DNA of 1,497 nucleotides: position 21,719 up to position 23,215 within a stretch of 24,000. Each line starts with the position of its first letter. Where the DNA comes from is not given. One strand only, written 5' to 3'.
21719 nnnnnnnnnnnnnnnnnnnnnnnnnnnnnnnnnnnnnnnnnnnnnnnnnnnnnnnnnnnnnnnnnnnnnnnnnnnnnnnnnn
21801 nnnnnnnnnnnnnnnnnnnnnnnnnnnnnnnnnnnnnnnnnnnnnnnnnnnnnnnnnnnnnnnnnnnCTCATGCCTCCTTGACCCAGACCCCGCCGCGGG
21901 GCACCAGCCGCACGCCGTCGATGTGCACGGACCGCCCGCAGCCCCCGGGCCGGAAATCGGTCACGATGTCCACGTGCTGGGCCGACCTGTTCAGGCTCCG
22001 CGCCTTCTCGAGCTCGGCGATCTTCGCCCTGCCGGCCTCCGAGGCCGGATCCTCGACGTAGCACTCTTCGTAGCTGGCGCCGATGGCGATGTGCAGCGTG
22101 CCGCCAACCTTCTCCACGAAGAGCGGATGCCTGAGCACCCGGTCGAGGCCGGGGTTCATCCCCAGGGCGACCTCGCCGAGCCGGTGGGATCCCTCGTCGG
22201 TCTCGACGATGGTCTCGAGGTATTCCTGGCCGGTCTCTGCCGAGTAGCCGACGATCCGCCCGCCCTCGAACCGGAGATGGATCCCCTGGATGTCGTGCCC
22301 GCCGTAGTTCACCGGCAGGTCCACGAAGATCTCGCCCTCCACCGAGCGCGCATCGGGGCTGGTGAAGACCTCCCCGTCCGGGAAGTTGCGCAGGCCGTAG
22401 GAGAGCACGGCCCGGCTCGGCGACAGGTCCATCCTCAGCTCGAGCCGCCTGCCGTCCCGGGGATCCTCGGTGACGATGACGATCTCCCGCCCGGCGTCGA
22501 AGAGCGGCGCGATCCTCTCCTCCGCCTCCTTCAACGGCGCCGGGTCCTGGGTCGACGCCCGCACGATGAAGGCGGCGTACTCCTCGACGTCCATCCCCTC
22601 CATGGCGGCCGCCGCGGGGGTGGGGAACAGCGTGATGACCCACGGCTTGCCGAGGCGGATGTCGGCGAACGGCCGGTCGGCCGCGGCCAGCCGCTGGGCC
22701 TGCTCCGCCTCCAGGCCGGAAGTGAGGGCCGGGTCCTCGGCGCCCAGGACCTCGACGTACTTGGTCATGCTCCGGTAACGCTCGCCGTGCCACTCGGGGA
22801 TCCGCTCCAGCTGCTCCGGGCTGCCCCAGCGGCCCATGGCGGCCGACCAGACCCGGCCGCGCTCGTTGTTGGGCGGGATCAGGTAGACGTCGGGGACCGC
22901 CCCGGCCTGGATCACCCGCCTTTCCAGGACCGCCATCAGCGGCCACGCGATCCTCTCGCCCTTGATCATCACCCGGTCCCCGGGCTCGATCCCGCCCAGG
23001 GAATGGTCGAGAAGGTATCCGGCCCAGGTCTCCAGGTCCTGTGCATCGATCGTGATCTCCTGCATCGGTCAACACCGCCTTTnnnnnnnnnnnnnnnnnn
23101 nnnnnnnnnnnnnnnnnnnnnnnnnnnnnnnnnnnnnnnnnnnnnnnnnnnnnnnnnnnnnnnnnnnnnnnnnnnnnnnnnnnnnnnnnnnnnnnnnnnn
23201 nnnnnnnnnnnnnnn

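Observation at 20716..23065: ClpX-family ATPase lacking the ClpX threading and ClpP-docking elements, coupled to an M29 aminopeptidase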

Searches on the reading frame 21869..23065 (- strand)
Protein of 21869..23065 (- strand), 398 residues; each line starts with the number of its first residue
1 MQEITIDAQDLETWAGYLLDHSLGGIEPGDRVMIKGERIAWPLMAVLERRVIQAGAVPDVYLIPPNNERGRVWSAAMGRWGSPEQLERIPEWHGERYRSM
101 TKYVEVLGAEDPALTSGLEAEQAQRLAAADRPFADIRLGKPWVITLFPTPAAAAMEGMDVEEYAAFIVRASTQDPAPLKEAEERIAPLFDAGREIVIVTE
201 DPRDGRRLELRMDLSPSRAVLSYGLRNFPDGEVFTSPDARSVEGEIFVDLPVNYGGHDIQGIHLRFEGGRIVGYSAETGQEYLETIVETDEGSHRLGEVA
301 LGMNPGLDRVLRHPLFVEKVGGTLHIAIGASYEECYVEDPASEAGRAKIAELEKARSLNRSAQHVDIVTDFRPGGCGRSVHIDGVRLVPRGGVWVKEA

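Call 3: search_protein_families(library=pfam, proteins=[window:21869-23065:-], max_evalue=0.01)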
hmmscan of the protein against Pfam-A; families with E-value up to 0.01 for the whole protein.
window:21869-23065:- (398 aa): 1 family
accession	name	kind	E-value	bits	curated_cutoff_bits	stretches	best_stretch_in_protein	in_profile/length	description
PF02073.20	Peptidase_M29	-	4.7e-49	167.7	27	2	225-368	241-381/406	Thermophilic metalloprotease (M29)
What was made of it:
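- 21869..23065 (-): M29 (clan MQ) metallo-aminopeptidase gene, 398 aa. A divergent subfamily, 21-24% identical to PepS, AmpS and AmpT. Pfam PF02073 167.7 bits (call 3).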

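Call 4: search_protein_families(library=ncbifam, proteins=[window:21869-23065:-], max_evalue=0.01)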
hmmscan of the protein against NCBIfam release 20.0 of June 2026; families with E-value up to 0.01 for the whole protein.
window:21869-23065:- (398 aa): 0 families

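Call 7: search_protein_families(library=padloc, proteins=[window:21869-23065:-], max_evalue=0.01)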
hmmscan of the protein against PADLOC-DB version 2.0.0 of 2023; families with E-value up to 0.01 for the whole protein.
window:21869-23065:- (398 aa): 0 families

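Call 23: search_solved_structures(query=window:21869-23065:-, max_evalue=0.01, show_alignments=2)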
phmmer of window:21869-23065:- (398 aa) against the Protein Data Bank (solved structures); distinct sequences matched with E-value up to 0.01: 4.
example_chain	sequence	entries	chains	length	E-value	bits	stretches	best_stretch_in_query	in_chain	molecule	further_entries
1zjc_A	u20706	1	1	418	3.1e-19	72.5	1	225-368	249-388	aminopeptidase ampS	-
4icq_A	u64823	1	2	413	2e-16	63.2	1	225-383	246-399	Aminopeptidase PepS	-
4icr_A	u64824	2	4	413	3.9e-16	62.2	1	225-383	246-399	Aminopeptidase PepS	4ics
2ayi_A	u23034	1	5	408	4.3e-15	58.8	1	226-348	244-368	Aminopeptidase T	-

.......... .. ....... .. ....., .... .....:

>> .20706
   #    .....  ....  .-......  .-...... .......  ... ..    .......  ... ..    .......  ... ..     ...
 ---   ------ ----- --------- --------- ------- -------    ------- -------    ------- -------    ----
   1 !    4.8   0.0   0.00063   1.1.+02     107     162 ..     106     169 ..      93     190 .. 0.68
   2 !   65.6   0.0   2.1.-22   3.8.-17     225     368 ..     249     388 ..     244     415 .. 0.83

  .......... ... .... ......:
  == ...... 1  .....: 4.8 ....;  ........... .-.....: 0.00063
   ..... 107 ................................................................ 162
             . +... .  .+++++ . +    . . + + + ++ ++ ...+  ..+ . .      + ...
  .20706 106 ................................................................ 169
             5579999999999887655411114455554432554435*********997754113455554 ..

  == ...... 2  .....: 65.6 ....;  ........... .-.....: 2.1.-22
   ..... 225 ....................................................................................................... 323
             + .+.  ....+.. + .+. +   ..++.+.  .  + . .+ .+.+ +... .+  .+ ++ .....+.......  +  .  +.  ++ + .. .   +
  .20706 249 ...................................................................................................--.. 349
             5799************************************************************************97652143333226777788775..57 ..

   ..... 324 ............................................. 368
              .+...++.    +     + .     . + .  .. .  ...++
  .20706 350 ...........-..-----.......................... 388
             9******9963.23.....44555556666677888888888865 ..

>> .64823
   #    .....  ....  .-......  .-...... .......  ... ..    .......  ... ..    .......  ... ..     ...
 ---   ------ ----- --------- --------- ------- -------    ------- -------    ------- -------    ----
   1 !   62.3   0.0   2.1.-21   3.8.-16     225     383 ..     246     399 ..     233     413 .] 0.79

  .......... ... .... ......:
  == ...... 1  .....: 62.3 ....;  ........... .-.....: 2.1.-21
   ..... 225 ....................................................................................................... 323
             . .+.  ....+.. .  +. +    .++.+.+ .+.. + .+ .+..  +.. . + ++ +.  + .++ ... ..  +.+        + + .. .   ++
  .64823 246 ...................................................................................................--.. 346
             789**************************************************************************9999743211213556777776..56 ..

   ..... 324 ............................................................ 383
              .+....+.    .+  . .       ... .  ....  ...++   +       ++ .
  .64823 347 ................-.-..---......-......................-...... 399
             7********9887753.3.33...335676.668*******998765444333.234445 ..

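Call 28: find_homologous_proteins(query=window:21869-23065:-, max_evalue=0.00001)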
Query window:21869-23065:- (398 aa): 1917 proteins with E <= 0.00001 among 8000 candidates; the best 120 are listed.
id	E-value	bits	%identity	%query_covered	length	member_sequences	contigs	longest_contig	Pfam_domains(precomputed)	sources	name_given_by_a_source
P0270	3.1e-265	897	100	100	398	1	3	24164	PF02073.21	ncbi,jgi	-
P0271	1.4e-211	721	80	100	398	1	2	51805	PF02073.21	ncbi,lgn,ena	-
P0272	1.3e-208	711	78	100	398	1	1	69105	PF02073.21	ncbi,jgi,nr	ncbi:MAG: aminopeptidase [Acidobacteria bacterium]|nr:aminopeptidase [Acidobacteriota bacterium]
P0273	6.5e-205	699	79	100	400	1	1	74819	PF02073.21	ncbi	-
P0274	1.7e-201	688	77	100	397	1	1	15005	PF02073.21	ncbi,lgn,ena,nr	ncbi:MAG TPA: hypothetical protein ENK19_12530 [Acidobacteria bacterium]|nr:hypothetical protein [Ac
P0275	1.9e-201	687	77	100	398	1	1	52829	PF02073.21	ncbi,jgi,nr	ncbi:MAG: aminopeptidase [Acidobacteria bacterium]|nr:aminopeptidase [Acidobacteriota bacterium]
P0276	2.1e-201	687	76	100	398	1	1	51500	PF02073.21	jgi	-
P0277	4.8e-201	686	78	100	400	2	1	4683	PF02073.21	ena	-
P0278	6.8e-201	686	78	98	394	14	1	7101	PF02073.21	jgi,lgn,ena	-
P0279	1.2e-200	685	77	100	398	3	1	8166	PF02073.21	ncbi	-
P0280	5.5e-199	679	74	99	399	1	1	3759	PF02073.21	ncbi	-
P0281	2.2e-198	677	74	99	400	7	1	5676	PF02073.21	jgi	-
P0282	2.2e-197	674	76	99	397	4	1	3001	PF02073.21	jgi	jgi:aminopeptidase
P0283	2.8e-197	674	74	99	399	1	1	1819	PF02073.21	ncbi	-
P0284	5.0e-197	673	74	99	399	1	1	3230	PF02073.21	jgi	jgi:aminopeptidase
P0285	6.4e-197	672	73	99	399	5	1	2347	PF02073.21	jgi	-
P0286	9.7e-197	672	74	99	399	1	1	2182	PF02073.21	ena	-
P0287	1.1e-196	672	74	99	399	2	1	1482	PF02073.21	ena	-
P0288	1.2e-196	672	73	99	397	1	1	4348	PF02073.21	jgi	jgi:aminopeptidase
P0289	3.0e-196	670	73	100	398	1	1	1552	PF02073.21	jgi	jgi:aminopeptidase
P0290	3.0e-196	670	73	99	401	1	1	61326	PF02073.21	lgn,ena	-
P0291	3.1e-196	670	74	99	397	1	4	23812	PF02073.21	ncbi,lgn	-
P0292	6.4e-196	669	75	98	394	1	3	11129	PF02073.21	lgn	-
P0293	8.5e-196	669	76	100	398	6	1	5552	PF02073.21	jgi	-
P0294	9.6e-196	669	73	99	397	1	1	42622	PF02073.21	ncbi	-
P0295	1.1e-195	668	75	100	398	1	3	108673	PF02073.21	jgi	-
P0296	1.3e-195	668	72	100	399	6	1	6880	PF02073.21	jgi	jgi:aminopeptidase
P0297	1.9e-195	668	75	99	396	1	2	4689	PF02073.21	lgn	-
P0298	2.1e-195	667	75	99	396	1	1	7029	PF02073.21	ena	-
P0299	2.7e-195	667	75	99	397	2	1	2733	PF02073.21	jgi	jgi:aminopeptidase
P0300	3.6e-195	667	74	99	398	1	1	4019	PF02073.21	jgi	jgi:aminopeptidase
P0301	3.9e-195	667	74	99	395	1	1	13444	PF02073.21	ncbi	-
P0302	5.5e-195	666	74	99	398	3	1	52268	PF02073.21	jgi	jgi:aminopeptidase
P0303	6.1e-195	666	75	100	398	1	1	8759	PF02073.21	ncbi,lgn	-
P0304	6.4e-195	666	72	99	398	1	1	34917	PF02073.21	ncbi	-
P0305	2.0e-194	664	74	99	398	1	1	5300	PF02073.21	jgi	jgi:aminopeptidase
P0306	2.6e-194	664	73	99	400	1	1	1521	PF02073.21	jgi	jgi:aminopeptidase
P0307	2.9e-194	664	75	98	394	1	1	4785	PF02073.21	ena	-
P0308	3.1e-194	664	73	99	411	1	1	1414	PF02073.21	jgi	jgi:aminopeptidase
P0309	3.4e-194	663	73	99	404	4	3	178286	PF02073.21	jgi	jgi:aminopeptidase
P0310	4.4e-194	663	73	99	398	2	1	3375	PF02073.21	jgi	-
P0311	5.3e-194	663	72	100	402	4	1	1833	PF02073.21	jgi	jgi:aminopeptidase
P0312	9.0e-194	662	74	98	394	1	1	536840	PF02073.21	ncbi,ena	-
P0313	1.0e-193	662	74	98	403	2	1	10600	PF02073.21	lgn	-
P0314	1.0e-193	662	74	98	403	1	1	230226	PF02073.21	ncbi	-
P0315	1.2e-193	662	73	99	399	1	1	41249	PF02073.21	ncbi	-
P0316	2.4e-193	661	74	99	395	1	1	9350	PF02073.21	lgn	-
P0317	3.7e-193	660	72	99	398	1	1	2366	PF02073.21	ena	-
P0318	5.1e-193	660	73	98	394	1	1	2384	PF02073.21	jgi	jgi:aminopeptidase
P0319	5.4e-193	660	74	98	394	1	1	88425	PF02073.21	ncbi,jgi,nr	ncbi:MAG: aminopeptidase [Thermoanaerobaculales bacterium]|jgi:aminopeptidase|nr:aminopeptidase [The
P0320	5.5e-193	660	74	98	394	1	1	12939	PF02073.21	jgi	jgi:aminopeptidase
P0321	5.7e-193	659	73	99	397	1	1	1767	PF02073.21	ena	-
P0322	6.0e-193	659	73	99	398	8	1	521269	PF02073.21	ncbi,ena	-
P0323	6.6e-193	659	73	99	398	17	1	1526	PF02073.21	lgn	-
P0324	6.6e-193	659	73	99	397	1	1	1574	PF02073.21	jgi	jgi:aminopeptidase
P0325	6.7e-193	659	73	98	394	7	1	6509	PF02073.21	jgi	-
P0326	7.1e-193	659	74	99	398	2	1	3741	PF02073.21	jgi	jgi:aminopeptidase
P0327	1.1e-192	659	73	98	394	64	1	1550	PF02073.21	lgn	-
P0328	1.1e-192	658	71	99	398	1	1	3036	PF02073.21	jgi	jgi:aminopeptidase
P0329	1.1e-192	658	74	99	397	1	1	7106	PF02073.21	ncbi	-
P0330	1.3e-192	658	73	98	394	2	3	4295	PF02073.21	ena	-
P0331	1.3e-192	658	73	98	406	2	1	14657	PF02073.21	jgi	jgi:aminopeptidase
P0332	1.5e-192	658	75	98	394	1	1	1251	PF02073.21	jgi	jgi:aminopeptidase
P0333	3.8e-192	657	74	98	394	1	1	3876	PF02073.21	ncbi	-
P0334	4.3e-192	657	73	98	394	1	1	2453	PF02073.21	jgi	jgi:aminopeptidase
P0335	4.9e-192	656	74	99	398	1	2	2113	PF02073.21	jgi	-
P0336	5.0e-192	656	74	98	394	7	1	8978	PF02073.21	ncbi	-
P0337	5.6e-192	656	73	99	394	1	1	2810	PF02073.21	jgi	jgi:aminopeptidase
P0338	5.8e-192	656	73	98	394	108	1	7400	PF02073.21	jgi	jgi:aminopeptidase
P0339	5.9e-192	656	72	99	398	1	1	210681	PF02073.21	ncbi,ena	-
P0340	7.7e-192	656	73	97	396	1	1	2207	PF02073.21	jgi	jgi:aminopeptidase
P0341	8.8e-192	656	73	99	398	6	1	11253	PF02073.21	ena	-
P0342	9.0e-192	656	74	99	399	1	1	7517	PF02073.21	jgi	-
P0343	1.1e-191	655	73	98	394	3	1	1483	PF02073.21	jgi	jgi:aminopeptidase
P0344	1.2e-191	655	73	100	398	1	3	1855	PF02073.21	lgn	-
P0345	1.2e-191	655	74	99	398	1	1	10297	PF02073.21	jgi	-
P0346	2.1e-191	654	73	98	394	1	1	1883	PF02073.21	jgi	jgi:aminopeptidase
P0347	2.3e-191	654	73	99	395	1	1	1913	PF02073.21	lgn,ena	-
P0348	2.7e-191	654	74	98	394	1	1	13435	PF02073.21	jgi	jgi:aminopeptidase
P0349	3.5e-191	654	73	99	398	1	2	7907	PF02073.21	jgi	-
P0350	4.1e-191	653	72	98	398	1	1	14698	PF02073.21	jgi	jgi:aminopeptidase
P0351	4.6e-191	653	74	98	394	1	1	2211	PF02073.21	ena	-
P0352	4.9e-191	653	73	98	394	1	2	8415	PF02073.21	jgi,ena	-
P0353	5.0e-191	653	73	98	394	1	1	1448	PF02073.21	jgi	-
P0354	5.5e-191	653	73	98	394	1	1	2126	PF02073.21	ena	-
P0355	6.3e-191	653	72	100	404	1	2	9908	PF02073.21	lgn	-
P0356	6.3e-191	653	73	98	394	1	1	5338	PF02073.21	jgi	jgi:aminopeptidase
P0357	6.8e-191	653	72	99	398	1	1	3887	PF02073.21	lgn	-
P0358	8.5e-191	652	74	98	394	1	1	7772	PF02073.21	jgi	jgi:aminopeptidase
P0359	9.4e-191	652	71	99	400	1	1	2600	PF02073.21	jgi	jgi:aminopeptidase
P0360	1.0e-190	652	74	98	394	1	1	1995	PF02073.21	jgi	-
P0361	1.2e-190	652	73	98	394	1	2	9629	PF02073.21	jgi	jgi:aminopeptidase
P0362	1.3e-190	652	72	98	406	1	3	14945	PF02073.21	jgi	jgi:aminopeptidase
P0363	1.4e-190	652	72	98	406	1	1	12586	PF02073.21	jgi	jgi:aminopeptidase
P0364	1.4e-190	652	72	98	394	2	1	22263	PF02073.21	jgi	-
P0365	1.4e-190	652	72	99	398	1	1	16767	PF02073.21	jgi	jgi:aminopeptidase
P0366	1.5e-190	651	74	98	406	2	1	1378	PF02073.21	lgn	-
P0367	1.8e-190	651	74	100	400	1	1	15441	PF02073.21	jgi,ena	-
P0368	1.9e-190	651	72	99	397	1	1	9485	PF02073.21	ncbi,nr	ncbi:MAG: aminopeptidase [Thermoanaerobaculales bacterium]|nr:aminopeptidase [Thermoanaerobaculales 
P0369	2.1e-190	651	73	98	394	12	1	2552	PF02073.21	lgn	-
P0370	2.1e-190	651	73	98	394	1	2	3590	PF02073.21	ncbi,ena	-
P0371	3.0e-190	651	73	99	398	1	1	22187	PF02073.21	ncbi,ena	-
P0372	4.1e-190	650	73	98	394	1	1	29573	PF02073.21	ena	-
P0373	4.6e-190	650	71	99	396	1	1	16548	PF02073.21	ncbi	-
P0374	4.7e-190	650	70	99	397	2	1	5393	PF02073.21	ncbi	-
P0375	5.5e-190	650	71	99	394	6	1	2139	PF02073.21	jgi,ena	-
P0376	6.4e-190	649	71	99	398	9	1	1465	PF02073.21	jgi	-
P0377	6.5e-190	649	73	98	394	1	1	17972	PF02073.21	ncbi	-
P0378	7.8e-190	649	73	98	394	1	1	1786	PF02073.21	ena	-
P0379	8.7e-190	649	72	98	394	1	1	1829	PF02073.21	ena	-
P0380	8.9e-190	649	74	98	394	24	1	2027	PF02073.21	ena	-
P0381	9.3e-190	649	72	100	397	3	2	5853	PF02073.21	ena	-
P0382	9.5e-190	649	73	99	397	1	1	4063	PF02073.21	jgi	-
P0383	9.9e-190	649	72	98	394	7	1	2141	PF02073.21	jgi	jgi:aminopeptidase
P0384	1.1e-189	649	72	98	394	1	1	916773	PF02073.21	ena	-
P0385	1.7e-189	648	72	98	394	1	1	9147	PF02073.21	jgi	jgi:aminopeptidase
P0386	1.7e-189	648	73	98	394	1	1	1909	PF02073.21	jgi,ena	-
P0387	1.7e-189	648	73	98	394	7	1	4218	PF02073.21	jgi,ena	-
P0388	1.7e-189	648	74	98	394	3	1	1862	PF02073.21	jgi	-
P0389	1.8e-189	648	72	98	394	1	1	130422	PF02073.21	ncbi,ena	-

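Call 29: find_encoding_contigs(protein=P0384, flank=6000, max_places=1)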
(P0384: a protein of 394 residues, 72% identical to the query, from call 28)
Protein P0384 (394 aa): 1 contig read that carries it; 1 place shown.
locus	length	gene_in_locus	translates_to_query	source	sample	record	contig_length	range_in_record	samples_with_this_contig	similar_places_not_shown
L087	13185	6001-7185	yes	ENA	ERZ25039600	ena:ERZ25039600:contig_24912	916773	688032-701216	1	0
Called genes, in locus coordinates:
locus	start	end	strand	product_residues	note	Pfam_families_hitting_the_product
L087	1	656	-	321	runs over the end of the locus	-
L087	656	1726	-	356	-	-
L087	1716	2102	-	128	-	-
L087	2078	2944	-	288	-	-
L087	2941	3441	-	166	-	-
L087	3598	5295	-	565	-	PF00501:AMP-binding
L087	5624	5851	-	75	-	-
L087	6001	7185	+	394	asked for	PF02073:Peptidase_M29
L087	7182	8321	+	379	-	PF07724:AAA_2, PF00004:AAA (weak), PF07728:AAA_5 (weak)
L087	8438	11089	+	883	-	PF00069:Pkinase, PF01636:APH (faint), PF07714:PK_Tyr_Ser-Thr, PF03109:ABC1 (weak), PF07676:PD40 (faint), PF26549:Tricorn_N, PF26550:Tricorn_2nd (weak)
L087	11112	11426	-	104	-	-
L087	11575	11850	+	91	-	-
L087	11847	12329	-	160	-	-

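Call 30: find_encoding_contigs(protein=P0322, flank=6000, max_places=1)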
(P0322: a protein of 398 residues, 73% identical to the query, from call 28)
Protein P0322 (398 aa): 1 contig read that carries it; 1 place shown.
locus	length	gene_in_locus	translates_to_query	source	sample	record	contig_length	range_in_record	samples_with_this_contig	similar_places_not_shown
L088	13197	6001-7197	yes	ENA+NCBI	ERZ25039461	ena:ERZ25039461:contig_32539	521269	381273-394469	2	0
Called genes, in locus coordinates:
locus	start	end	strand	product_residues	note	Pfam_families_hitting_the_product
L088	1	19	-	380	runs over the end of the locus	PF02868:Peptidase_M4_C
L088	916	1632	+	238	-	-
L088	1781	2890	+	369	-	PF07228:SpoIIE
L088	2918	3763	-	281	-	-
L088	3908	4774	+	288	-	PF00701:DHDPS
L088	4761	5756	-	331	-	PF08240:ADH_N, PF00107:ADH_zinc_N, PF13602:ADH_zinc_N_2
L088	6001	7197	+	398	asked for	PF02073:Peptidase_M29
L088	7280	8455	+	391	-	PF07724:AAA_2, PF00004:AAA (weak), PF07728:AAA_5 (weak)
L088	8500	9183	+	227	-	-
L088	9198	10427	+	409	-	PF16697:Yop-YscD_cpl, PF00498:FHA, PF00158:Sigma54_activat, PF14532:Sigma54_activ_2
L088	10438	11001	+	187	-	PF25601:AAA_lid_14, PF02954:HTH_8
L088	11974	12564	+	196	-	PF17676:Peptidase_S66C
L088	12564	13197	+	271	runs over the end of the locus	PF00027:cNMP_binding, PF00498:FHA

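Call 31: find_encoding_contigs(protein=P0273, flank=6000, max_places=1)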
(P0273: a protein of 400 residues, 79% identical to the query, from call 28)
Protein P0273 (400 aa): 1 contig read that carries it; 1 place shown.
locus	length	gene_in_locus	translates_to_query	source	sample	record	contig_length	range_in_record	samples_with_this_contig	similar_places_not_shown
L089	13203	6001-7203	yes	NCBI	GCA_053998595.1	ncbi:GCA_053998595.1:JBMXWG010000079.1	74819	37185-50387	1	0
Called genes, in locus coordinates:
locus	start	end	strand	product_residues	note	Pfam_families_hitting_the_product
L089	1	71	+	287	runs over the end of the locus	PF00140:Sigma70_r1_2, PF04542:Sigma70_r2, PF04539:Sigma70_r3, PF08281:Sigma70_r4_2 (faint), PF04545:Sigma70_r4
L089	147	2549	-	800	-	PF04851:ResIII (faint), PF00270:DEAD (weak), PF06733:DEAD_2, PF13307:Helicase_C_2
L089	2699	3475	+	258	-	PF00034:Cytochrom_C (faint), PF13442:Cytochrome_CBB3 (weak)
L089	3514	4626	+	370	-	PF01841:Transglut_core (weak), PF13429:TPR_15, PF13432:TPR_16 (weak), PF23914:TPR_CcmH_CycH (weak), PF13424:TPR_12, PF07719:TPR_2 (weak), PF14559:TPR_19, PF13431:TPR_17, +5 more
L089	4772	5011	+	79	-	-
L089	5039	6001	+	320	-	-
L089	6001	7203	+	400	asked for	PF02073:Peptidase_M29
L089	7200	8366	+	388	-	PF00004:AAA (weak), PF07724:AAA_2, PF07728:AAA_5 (weak), PF13401:AAA_22 (weak)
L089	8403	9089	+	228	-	-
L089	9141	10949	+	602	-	PF16697:Yop-YscD_cpl, PF00498:FHA, PF00158:Sigma54_activat, PF01078:Mg_chelatase (faint), PF14532:Sigma54_activ_2, PF07728:AAA_5 (weak), PF25601:AAA_lid_14, PF02954:HTH_8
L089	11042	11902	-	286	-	PF14339:DUF4394 (faint)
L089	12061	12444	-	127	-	-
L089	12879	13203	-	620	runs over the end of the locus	PF03372:Exo_endo_phos (weak)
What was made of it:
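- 3 of 3 M29 homologues chosen without reference to the ATPase (calls 29-31).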

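Call 44: search_protein_families(library=ncbifam, proteins=[window:21869-23065:-], max_evalue=1)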
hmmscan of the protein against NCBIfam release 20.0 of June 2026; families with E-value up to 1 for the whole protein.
window:21869-23065:- (398 aa): 0 families

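Call 55: find_related_loci(query=A2, collection=metagenome_contigs, flank=3500)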
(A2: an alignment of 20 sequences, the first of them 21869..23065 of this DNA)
Query A2 (398 aa) in metagenome_contigs; peptide patterns used: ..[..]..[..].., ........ (x = any residue, [..] = any of these).
337 stretches matched a pattern; 193 encode a relative of the query (tblastn E <= 1e-3); the best 80 are kept; 80 distinct loci.
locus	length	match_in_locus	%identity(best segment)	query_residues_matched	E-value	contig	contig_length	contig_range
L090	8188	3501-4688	76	1-396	0e+0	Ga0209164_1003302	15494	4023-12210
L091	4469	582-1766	74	1-395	0e+0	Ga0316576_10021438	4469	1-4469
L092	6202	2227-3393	78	6-394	0e+0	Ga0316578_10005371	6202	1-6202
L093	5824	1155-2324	74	6-395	0e+0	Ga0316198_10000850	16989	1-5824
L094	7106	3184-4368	74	1-395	0e+0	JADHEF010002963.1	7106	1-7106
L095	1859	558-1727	73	6-395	0e+0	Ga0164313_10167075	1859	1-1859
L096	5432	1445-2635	71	1-397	0e+0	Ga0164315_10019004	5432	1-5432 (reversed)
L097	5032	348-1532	72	1-395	0e+0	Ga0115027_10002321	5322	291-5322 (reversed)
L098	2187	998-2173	73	3-394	0e+0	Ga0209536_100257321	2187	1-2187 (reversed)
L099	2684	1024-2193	74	5-394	0e+0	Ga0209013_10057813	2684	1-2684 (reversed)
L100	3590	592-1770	73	2-394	0e+0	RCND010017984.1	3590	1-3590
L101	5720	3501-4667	74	6-394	0e+0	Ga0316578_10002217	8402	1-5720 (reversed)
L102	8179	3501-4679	72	2-394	0e+0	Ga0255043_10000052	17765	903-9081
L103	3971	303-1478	71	3-394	0e+0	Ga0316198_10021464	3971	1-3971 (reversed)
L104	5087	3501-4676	72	3-394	0e+0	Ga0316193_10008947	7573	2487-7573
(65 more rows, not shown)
